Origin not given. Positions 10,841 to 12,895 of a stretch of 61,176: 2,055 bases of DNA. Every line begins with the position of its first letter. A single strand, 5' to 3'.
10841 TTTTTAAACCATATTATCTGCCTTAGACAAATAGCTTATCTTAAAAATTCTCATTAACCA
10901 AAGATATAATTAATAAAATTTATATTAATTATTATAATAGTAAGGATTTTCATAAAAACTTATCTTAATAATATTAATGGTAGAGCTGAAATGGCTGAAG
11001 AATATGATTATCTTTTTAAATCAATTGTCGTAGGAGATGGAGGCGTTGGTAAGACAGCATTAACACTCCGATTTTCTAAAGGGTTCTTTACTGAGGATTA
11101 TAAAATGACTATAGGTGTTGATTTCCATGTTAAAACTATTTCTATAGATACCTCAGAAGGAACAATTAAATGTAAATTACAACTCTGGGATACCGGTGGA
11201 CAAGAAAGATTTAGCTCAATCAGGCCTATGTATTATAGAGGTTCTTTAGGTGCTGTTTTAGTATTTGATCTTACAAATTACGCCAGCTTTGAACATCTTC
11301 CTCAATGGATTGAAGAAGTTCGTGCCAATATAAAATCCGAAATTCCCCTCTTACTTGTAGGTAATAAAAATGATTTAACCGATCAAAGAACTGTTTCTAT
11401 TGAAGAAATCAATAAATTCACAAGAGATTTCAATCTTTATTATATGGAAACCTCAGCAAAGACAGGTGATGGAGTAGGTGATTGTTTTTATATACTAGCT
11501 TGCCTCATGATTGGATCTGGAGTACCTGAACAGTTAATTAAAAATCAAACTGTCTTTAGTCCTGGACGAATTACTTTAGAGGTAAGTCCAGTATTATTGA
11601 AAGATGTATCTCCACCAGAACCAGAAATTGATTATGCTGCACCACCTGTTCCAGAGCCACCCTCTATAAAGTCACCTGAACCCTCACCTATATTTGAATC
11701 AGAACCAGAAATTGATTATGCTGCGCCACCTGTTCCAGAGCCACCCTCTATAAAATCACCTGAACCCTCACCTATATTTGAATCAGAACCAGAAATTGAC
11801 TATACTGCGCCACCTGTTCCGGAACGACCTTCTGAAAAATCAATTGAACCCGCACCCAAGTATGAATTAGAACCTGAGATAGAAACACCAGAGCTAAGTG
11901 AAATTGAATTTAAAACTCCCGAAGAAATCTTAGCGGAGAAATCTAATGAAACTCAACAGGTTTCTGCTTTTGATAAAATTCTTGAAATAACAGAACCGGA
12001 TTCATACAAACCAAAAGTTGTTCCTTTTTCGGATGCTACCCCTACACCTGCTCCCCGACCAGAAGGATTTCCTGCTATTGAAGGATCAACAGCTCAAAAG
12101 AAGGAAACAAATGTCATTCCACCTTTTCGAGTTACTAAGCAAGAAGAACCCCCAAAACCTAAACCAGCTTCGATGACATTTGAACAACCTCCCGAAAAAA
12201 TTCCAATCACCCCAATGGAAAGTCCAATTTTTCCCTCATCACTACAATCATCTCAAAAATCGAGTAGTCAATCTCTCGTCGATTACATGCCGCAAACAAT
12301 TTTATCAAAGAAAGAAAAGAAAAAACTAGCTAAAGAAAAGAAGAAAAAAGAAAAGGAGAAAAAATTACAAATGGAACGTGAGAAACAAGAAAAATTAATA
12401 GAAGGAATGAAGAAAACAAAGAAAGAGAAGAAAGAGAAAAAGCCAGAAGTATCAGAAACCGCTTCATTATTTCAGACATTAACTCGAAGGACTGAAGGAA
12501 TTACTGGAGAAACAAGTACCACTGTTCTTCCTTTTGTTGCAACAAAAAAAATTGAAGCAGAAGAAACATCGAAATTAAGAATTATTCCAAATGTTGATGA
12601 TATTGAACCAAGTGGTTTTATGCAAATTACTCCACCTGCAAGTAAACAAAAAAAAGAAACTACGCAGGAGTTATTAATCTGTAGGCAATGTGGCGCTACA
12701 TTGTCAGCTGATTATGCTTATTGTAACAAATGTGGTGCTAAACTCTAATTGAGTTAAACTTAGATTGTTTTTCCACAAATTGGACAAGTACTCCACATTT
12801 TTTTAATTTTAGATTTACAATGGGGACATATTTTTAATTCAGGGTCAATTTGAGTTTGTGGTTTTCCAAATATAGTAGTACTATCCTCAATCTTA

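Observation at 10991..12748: Rab-like GTPase with a 400-aa tail: 84-bp tandem repeats, proline-rich segments, a poly-K/E stretch and a terminal zinc ribbon instead of a prenylation box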

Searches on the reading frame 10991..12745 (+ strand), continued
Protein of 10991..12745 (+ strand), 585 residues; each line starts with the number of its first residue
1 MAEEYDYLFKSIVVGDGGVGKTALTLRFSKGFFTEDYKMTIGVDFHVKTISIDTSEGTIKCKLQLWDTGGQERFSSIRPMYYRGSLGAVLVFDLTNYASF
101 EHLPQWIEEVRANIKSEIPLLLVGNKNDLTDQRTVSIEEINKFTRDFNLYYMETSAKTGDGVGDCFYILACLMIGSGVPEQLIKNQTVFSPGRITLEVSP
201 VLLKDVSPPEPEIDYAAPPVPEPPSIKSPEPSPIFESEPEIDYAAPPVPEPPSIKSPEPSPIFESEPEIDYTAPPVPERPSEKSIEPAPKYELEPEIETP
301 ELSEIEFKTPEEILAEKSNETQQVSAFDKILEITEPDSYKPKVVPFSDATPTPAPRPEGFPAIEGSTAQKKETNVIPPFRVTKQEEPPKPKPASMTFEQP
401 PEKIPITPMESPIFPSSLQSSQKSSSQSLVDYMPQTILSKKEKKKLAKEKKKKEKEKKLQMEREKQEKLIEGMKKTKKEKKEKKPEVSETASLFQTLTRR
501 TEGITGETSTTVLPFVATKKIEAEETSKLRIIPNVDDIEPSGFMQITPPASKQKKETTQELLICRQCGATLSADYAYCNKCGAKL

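Call 28: predict_structure(alignment_id=A2)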
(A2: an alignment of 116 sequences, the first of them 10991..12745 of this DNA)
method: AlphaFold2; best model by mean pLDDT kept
length: 585 residues; sequences in the alignment: 116
mean_pLDDT: 52.7   pTM: 0.34
mean pLDDT of the five models: 52.7, 51.2, 49.8, 48.2, 44.4
residues with pLDDT >= 90: 17; 70-90: 144; 50-70: 80; < 50: 344
segments of 3 or more residues with pLDDT < 50: 1-45, 66-77, 199-217, 220-241, 248-273, 275-305, 318-338, 340-346, 349-353, 359-428, 432-434, 480-558
pLDDT, mean of each block of 10 residues (from residue 1): 34 34 35 35 49 72 51 45 65 79 78 72 75 81 90 72 75 82 87 72 41 46 38 38 49 39 41 45 34 39 54 57 32 39 46 50 36 40 44 39 31 31 41 54 82 90 86 64 33 39 31 34 35 40 31 41 78 77 76
secondary structure, 60 per line:
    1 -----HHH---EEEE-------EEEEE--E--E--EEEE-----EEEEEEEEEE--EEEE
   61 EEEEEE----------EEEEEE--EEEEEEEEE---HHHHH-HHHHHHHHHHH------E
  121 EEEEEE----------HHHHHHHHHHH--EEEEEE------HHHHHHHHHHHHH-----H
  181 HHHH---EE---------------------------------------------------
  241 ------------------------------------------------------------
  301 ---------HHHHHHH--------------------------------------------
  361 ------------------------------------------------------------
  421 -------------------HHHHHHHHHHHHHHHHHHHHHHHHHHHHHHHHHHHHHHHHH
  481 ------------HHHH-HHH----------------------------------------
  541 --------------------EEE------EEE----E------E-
elements in order: E12-15 E23-27 E36-39 E45-54 E57-66 E77-82 E85-93 H97-101 H103-113 E120-126 H137-147 E150-155 H162-174 H180-184 H310-316 H440-480 H493-496 E561-563 E570-572

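Call 61: fold_search(model_id=the predicted structure, library=pdb)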
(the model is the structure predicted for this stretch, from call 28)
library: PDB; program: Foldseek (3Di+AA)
matches with E <= 10: 1459; with E <= 0.001: 953
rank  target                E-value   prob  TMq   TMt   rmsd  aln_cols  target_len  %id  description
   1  7u05_L                2.4e-07  1.00  0.19  0.53  24.8       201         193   27  Structure of the yeast TRAPPII-Rab11/Ypt32 complex in the closed/closed state (composite structure) (released 2022-04-27)
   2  6djl_A                3.5e-07  1.00  0.19  0.59   6.1       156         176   29  Crystal structure of the Rab11 GEF SH3BP5 bound to nucleotide free Rab11A (released 2018-09-26)
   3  6if3_B                3.5e-07  1.00  0.20  0.60  10.9       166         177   38  Complex structure of Rab35 and its effector ACAP2 (released 2019-04-03)
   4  3rwm                  3.9e-07  1.00  0.20  0.58   5.0       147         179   33  Crystal Structure of Ypt32 in Complex with GppNHp (released 2011-10-26)
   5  4hlq_B                4.2e-07  1.00  0.20  0.62  10.7       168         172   40  Crystal structure of human rab1b bound to GDP and BEF3 in complex with the GAP domain of TBC1D20 from homo sapiens (released 2013-01-16)
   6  5lef_A                4.2e-07  1.00  0.18  0.56   8.3       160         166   34  Rab6A:Kif20A complex (released 2017-11-15)
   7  7lwb_A                4.4e-07  1.00  0.20  0.58   8.9       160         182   33  Crystal Structure of phospho-Rab8a with the RH2 domain (117-165) of RILPL2 (released 2021-03-10)
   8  2hv8_A                4.7e-07  1.00  0.19  0.59   4.0       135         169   34  Crystal structure of GTP-bound Rab11 in complex with FIP3 (released 2006-11-21)
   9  7u06_l                4.7e-07  1.00  0.19  0.55   7.2       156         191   33  Structure of the yeast TRAPPII-Rab11/Ypt32 complex in the closed/open state (composite structure) (released 2022-04-27)
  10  2y8e_B                4.7e-07  1.00  0.18  0.58   8.4       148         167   39  Crystal structure of D. melanogaster Rab6 GTPase bound to GMPPNP (released 2011-07-06)
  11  1yzq                  5.0e-07  1.00  0.18  0.60   8.3       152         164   38  GppNHp-Bound Rab6 GTPase (released 2005-07-26)
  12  3rwo_B                5.3e-07  1.00  0.19  0.59   9.4       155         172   29  Crystal structure of YPT32 in complex with GDP (released 2011-10-26)
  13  7ezb_A                6.3e-07  1.00  0.20  0.60  10.1       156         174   35  Thorarchaeota Rab bound to GDP (released 2022-06-08)
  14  3bbp_A                6.3e-07  1.00  0.18  0.61   8.0       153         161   36  Rab6-GTP:GCC185 Rab binding domain complex (released 2008-02-05)
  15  6whe_A                6.7e-07  1.00  0.20  0.62   7.7       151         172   35  Structure of phosphomimetic Rab8a GTPase (T72E) in the GTP-bound state (released 2021-03-10)
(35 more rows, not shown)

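Call 65: search_protein_families(library=pfam, alignment_id=A1, max_evalue=0.001)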
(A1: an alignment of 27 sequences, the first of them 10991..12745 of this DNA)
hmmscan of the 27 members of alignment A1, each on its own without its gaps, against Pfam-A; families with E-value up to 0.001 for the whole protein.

A. member 1, window:10991-12745:+ (585 aa): 6 families
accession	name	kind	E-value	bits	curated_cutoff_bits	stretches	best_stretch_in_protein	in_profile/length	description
PF00071.28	Ras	-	7e-53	179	21.6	1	10-170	1-157/162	Ras family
PF08477.19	Roc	-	7.2e-32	110.6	27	1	10-128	1-119/119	Ras of Complex, Roc, domain of DAPkinase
PF00025.27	Arf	-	1.2e-08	35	22.3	1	10-166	16-167/174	ADP-ribosylation factor family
PF13240.11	Zn_Ribbon_1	-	1.7e-05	24.9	25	1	564-585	2-23/23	zinc-ribbon domain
PF24463.1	DUF7577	-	0.00015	21.8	28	1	564-585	5-26/27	Domain of unknown function (DUF7577)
PF00009.33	GTP_EFTU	-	0.00095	19.2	26.5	0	48-166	60-179/188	Elongation factor Tu GTP binding domain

B. families by the number of members that match (of 27 scanned): 10 families
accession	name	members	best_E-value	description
PF00071.28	Ras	27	4.8e-54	Ras family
PF08477.19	Roc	27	3.5e-33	Ras of Complex, Roc, domain of DAPkinase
PF00025.27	Arf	27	2.6e-10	ADP-ribosylation factor family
PF13240.11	Zn_Ribbon_1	27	1.7e-05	zinc-ribbon domain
PF03029.23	ATP_bind_1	24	1e-05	Conserved hypothetical ATP binding protein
PF00009.33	GTP_EFTU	10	0.00032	Elongation factor Tu GTP binding domain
PF13248.11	Zn_ribbon_3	8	2.9e-05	zinc-ribbon domain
PF24463.1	DUF7577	7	0.00015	Domain of unknown function (DUF7577)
PF12773.13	DZR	6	0.00053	Double zinc ribbon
PF17032.10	Zn_ribbon_15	4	0.00076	zinc-ribbon family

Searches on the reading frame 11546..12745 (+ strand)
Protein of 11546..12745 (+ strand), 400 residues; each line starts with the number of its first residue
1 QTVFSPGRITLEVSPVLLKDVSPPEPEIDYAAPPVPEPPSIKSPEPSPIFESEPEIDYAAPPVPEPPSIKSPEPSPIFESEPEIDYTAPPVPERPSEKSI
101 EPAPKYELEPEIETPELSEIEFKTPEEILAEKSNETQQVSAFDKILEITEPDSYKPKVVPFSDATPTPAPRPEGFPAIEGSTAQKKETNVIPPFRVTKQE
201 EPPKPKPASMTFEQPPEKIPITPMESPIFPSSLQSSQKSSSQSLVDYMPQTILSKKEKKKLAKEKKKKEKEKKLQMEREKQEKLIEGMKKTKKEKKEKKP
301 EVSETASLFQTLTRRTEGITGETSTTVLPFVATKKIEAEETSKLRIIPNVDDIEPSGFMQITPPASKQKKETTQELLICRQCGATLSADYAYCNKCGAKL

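Call 48: search_protein_representatives(protein=window:11546-12745:+)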
Query: 400 residues. Proteins with E-value up to 0.001 (for the whole library): 56; up to 1e-10: 31; up to 1e-30: 12. The best 56 are listed.
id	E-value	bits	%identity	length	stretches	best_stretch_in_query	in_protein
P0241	2.2e-63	231.2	53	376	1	1-400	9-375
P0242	7.7e-55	203.1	50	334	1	111-400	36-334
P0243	7.3e-44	167.0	48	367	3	277-400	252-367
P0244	3.3e-40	155.0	50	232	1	154-400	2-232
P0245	6.2e-40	154.0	53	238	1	166-400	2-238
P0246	6.5e-40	154.0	52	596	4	24-177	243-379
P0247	9.1e-40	153.5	63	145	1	265-400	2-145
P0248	1.7e-37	146.0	45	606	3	4-195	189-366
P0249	3.4e-35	138.5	53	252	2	239-400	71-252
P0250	2.0e-33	132.6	49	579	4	300-400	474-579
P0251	2.2e-31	125.9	55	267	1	226-399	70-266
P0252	7.7e-31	124.1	56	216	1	210-400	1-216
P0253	6.1e-27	111.3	56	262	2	238-356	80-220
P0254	4.0e-25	105.3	47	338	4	298-400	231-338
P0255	1.6e-24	103.3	46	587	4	3-97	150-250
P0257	1.4e-22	97.0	41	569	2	236-400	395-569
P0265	1.1e-18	84.1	35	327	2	298-400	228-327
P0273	1.2e-09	54.4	38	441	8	363-398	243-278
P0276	2.3e-07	46.9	43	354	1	33-185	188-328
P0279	1.1e-06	44.6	37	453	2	303-400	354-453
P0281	5.3e-06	42.4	36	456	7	281-400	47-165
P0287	1.4e-04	37.7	41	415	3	368-399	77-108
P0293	5.2e-04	35.8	37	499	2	302-400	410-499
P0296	7.5e-04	35.3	39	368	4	359-400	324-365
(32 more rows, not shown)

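Call 74: search_protein_families(library=pfam, proteins=[P0257, P0265, P0273, P0279, P0281, P0287, P0293, P0296, P0254, P0276], max_evalue=0.001)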
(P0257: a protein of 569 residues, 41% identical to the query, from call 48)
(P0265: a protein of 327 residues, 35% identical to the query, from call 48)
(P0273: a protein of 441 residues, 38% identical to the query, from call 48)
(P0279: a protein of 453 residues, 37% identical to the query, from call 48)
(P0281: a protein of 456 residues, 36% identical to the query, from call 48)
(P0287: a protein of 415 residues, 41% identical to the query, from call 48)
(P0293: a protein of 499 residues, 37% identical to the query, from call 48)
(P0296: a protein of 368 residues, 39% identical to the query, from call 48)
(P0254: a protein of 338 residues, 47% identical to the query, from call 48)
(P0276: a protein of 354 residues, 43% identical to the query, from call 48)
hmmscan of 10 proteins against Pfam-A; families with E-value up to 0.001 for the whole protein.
P0257 (569 aa): 8 families
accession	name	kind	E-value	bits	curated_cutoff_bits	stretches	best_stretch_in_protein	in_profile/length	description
PF00071.28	Ras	-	1.1e-36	126.3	21.6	1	4-130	35-157/162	Ras family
PF08477.19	Roc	-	3.3e-18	66.5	27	1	5-88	36-119/119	Ras of Complex, Roc, domain of DAPkinase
PF13240.11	Zn_Ribbon_1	-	6.9e-07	29.3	25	1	548-569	2-23/23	zinc-ribbon domain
PF00025.27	Arf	-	3.9e-06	26.9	22.3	1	20-127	57-168/174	ADP-ribosylation factor family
PF13248.11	Zn_ribbon_3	-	4.7e-05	23.1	27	1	547-569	4-26/26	zinc-ribbon domain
PF03029.23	ATP_bind_1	-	4.8e-05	23.7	27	1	5-115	74-191/240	Conserved hypothetical ATP binding protein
PF24463.1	DUF7577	-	0.00014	21.8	28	1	546-569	3-26/27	Domain of unknown function (DUF7577)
PF12773.13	DZR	-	0.00019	22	27.3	1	548-568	1-21/45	Double zinc ribbon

P0265 (327 aa): 2 families
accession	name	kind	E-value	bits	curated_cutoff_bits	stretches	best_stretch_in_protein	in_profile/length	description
PF13240.11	Zn_Ribbon_1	-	3.8e-05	23.8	25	1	306-326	2-22/23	zinc-ribbon domain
PF24463.1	DUF7577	-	0.00013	22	28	1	302-325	1-24/27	Domain of unknown function (DUF7577)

P0273 (441 aa): 14 families
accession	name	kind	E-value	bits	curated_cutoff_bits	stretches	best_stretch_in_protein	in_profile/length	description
PF13240.11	Zn_Ribbon_1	-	3.6e-42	141.4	25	7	84-105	2-23/23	zinc-ribbon domain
PF13248.11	Zn_ribbon_3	-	2.5e-40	135.1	27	5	82-105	3-26/26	zinc-ribbon domain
PF12773.13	DZR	-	2.9e-38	130.2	27.3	6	84-137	1-45/45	Double zinc ribbon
PF10571.15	UPF0547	-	5.6e-32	109.9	29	4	188-213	1-26/26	Uncharacterised protein family UPF0547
PF17032.10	Zn_ribbon_15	-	2.5e-25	89.5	28.9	0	255-277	51-73/73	zinc-ribbon family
PF24460.1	DUF7575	-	6.7e-22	77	28.5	1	83-106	5-28/28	Domain of unknown function (DUF7575)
PF18912.6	DZR_2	-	9.6e-17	61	27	0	118-169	9-55/56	Double zinc ribbon domain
PF07282.18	Cas12f1-like_TNB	-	1e-16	61.3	26.3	0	187-214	28-53/60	Cas12f1-like, TNB domain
PF00130.28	C1_1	-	4.7e-10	39.6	26.5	0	254-281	9-39/53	Phorbol esters/diacylglycerol binding domain (C1 domain)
PF10005.14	Zn_ribbon_DZR_6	-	2.5e-08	34.9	23.4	0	82-105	2-25/93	zinc-ribbon domain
PF08271.17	Zn_Ribbon_TF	-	8.9e-06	25.6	29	0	82-105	1-29/43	TFIIB zinc-binding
PF09889.16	DUF2116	-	1.2e-05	25.6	26.8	0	84-104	6-27/59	Probable treble clef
PF01363.27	FYVE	-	3.7e-05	24.2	27.8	0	370-425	7-64/67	FYVE zinc finger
PF14952.11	zf-tcix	-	0.00036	20.5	31.2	0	364-393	3-34/42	Putative treble-clef, zinc-finger, Zn-binding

P0279 (453 aa): 7 families
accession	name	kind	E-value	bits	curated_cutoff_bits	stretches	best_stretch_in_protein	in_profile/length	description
PF00071.28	Ras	-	2.8e-52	177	21.6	1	11-171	1-157/162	Ras family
PF08477.19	Roc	-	3.5e-32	111.6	27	1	11-129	1-119/119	Ras of Complex, Roc, domain of DAPkinase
PF00025.27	Arf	-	1.7e-08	34.6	22.3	1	11-166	16-166/174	ADP-ribosylation factor family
PF13240.11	Zn_Ribbon_1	-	2.6e-06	27.5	25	1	432-453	2-23/23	zinc-ribbon domain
PF03029.23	ATP_bind_1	-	1.3e-05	25.6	27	1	40-160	68-194/240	Conserved hypothetical ATP binding protein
PF13248.11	Zn_ribbon_3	-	0.00022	21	27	1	429-453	2-26/26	zinc-ribbon domain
PF12773.13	DZR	-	0.00076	20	27.3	0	432-451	1-20/45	Double zinc ribbon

P0281 (456 aa): 13 families
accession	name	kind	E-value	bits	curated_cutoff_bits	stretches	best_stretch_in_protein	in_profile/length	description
PF13248.11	Zn_ribbon_3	-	5.6e-34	114.9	27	5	382-402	5-25/26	zinc-ribbon domain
PF12773.13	DZR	-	2.9e-21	75.8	27.3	4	238-294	1-45/45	Double zinc ribbon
PF13240.11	Zn_Ribbon_1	-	2e-20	72.3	25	1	8-30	1-23/23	zinc-ribbon domain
PF14520.12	HHH_5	-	2.1e-13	51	27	1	81-127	7-53/57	Helix-hairpin-helix domain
PF10005.14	Zn_ribbon_DZR_6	-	1e-08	36.2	23.4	0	7-54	2-49/93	zinc-ribbon domain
PF12826.13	HHH_2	-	7.6e-08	32.9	27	1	81-127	8-53/64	Helix-hairpin-helix motif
PF17032.10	Zn_ribbon_15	-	1.3e-07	32.8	28.9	0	5-27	51-73/73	zinc-ribbon family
PF00633.29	HHH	-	1.7e-07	31.2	24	1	100-127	2-29/30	Helix-hairpin-helix motif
PF10571.15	UPF0547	-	1.8e-07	31.6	29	1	276-297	3-24/26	Uncharacterised protein family UPF0547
PF18912.6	DZR_2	-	8.2e-07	29.2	27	0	8-34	9-35/56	Double zinc ribbon domain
PF10391.15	DNA_pol_lambd_f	-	3.7e-06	27.1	29.8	1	77-118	2-43/51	Fingers domain of DNA polymerase lambda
PF13920.12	zf-C3HC4_3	-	7.7e-06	26.1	27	0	236-260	24-47/49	Zinc finger, C3HC4 type (RING finger)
PF11731.14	Cdd1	-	0.00075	20.1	25.5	0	78-110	8-40/86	Pathogenicity locus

P0287 (415 aa): 13 families
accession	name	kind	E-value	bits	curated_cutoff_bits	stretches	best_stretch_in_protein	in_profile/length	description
PF12773.13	DZR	-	1.1e-12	48.4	27.3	1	52-106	1-45/45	Double zinc ribbon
PF13248.11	Zn_ribbon_3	-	4.7e-12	45.4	27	2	10-35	1-26/26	zinc-ribbon domain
PF17032.10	Zn_ribbon_15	-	6.5e-12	46.5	28.9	0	74-106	41-73/73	zinc-ribbon family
PF13240.11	Zn_Ribbon_1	-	1.8e-08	34.3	25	1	51-70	1-20/23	zinc-ribbon domain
PF24463.1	DUF7577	-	1.8e-08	34.2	28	1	51-73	4-26/27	Domain of unknown function (DUF7577)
PF02150.21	Zn_ribbon_RPB9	-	1.5e-07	31.6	25.2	0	65-95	3-31/36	RNA polymerases M/15 Kd subunit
PF24460.1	DUF7575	-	1.2e-05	25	28.5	0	50-71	4-25/28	Domain of unknown function (DUF7575)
PF23455.1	DUF7129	-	1.5e-05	25.1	30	0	14-36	14-37/45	Domain of unknown function (DUF7129)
PF14803.11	Zn_ribbon_Nudix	-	7.1e-05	23.1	25.6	0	65-92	2-29/34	Nudix N-terminal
PF08772.16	Zn_ribbon_NOB1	-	8e-05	23.1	24.9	0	48-71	7-31/72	Nin one binding (NOB1) Zn-ribbon like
PF01873.23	eIF-5_eIF-2B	-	9.6e-05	22.7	27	0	58-94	82-117/117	Domain found in IF2B/IF5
PF18912.6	DZR_2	-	0.00016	21.8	27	0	13-35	9-31/56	Double zinc ribbon domain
PF14446.12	Prok-RING_1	-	0.0002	21.7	29.1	0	12-32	5-27/54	Prokaryotic RING finger family 1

P0293 (499 aa): 8 families
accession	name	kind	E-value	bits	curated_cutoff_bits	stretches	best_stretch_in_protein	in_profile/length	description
PF00071.28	Ras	-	1.9e-53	180.8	21.6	1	10-169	1-156/162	Ras family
PF08477.19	Roc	-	4.9e-33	114.3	27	1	10-128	1-119/119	Ras of Complex, Roc, domain of DAPkinase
PF00025.27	Arf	-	3.2e-08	33.7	22.3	1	10-133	16-131/174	ADP-ribosylation factor family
PF13240.11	Zn_Ribbon_1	-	2.1e-06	27.7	25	1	478-499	2-23/23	zinc-ribbon domain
PF03029.23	ATP_bind_1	-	9.5e-06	26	27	1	40-144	69-183/240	Conserved hypothetical ATP binding protein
PF13248.11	Zn_ribbon_3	-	4.9e-05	23.1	27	1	475-499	2-26/26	zinc-ribbon domain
PF24460.1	DUF7575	-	5.2e-05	23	28.5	1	474-499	2-27/28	Domain of unknown function (DUF7575)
PF12773.13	DZR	-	0.0004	20.9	27.3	1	478-499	1-22/45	Double zinc ribbon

P0296 (368 aa): 18 families
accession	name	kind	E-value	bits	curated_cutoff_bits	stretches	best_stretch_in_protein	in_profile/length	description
PF13240.11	Zn_Ribbon_1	-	1.2e-22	79.4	25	3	226-247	1-22/23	zinc-ribbon domain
PF12773.13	DZR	-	2.4e-18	66.5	27.3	4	227-301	1-45/45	Double zinc ribbon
PF13248.11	Zn_ribbon_3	-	3.8e-18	64.7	27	2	227-246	5-24/26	zinc-ribbon domain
PF17032.10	Zn_ribbon_15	-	5.8e-14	53.1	28.9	0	222-245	50-73/73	zinc-ribbon family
PF14803.11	Zn_ribbon_Nudix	-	7.1e-08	32.7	25.6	0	226-235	2-11/34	Nudix N-terminal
PF03119.21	DNA_ligase_ZBD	-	2.1e-07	31.1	25.8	0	297-305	2-10/27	NAD-dependent DNA ligase C4 zinc finger domain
PF23455.1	DUF7129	-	3.8e-07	30.2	30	0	283-304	14-37/45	Domain of unknown function (DUF7129)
PF24460.1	DUF7575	-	4.9e-07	29.4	28.5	0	226-245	5-24/28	Domain of unknown function (DUF7575)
PF18912.6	DZR_2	-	7.4e-07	29.4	27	0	280-307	7-34/56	Double zinc ribbon domain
PF24463.1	DUF7577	-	4.1e-06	26.7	28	0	293-303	1-11/27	Domain of unknown function (DUF7577)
PF16045.11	LisH_2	-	1.6e-05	24.3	27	0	294-302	19-27/28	LisH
PF14690.11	Zn_ribbon_ISL3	-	3.7e-05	24.5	25.5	0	239-261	3-24/47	zinc-finger of transposase IS204/IS1001/IS1096/IS1165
PF08271.17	Zn_Ribbon_TF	-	5.7e-05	23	29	1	196-239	2-34/43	TFIIB zinc-binding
PF10235.14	Cript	-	0.00018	22.5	25.5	0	205-248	21-70/90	Microtubule-associated protein CRIPT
PF07191.17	Zn_ribbon_6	-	0.00022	21.6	25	0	196-252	2-43/67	Double zinc ribbon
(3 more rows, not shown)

P0254 (338 aa): 3 families
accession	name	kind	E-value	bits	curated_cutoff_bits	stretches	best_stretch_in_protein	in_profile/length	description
PF13240.11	Zn_Ribbon_1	-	7.5e-06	26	25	1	317-338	2-23/23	zinc-ribbon domain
PF13248.11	Zn_ribbon_3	-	4.8e-05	23.1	27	1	315-338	3-26/26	zinc-ribbon domain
PF12773.13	DZR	-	0.00088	19.8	27.3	0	316-335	26-45/45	Double zinc ribbon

P0276 (354 aa): 5 families
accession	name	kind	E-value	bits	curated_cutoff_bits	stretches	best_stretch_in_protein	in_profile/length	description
PF00071.28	Ras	-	1.6e-55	187.6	21.6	1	10-170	1-157/162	Ras family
PF08477.19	Roc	-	1.6e-34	119.1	27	1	10-128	1-119/119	Ras of Complex, Roc, domain of DAPkinase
PF00025.27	Arf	-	1.2e-10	41.6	22.3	1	9-168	15-169/174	ADP-ribosylation factor family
PF03029.23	ATP_bind_1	-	4.3e-05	23.9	27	1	40-157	69-193/240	Conserved hypothetical ATP binding protein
PF00009.33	GTP_EFTU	-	0.00029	20.9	26.5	0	48-169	60-182/188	Elongation factor Tu GTP binding domain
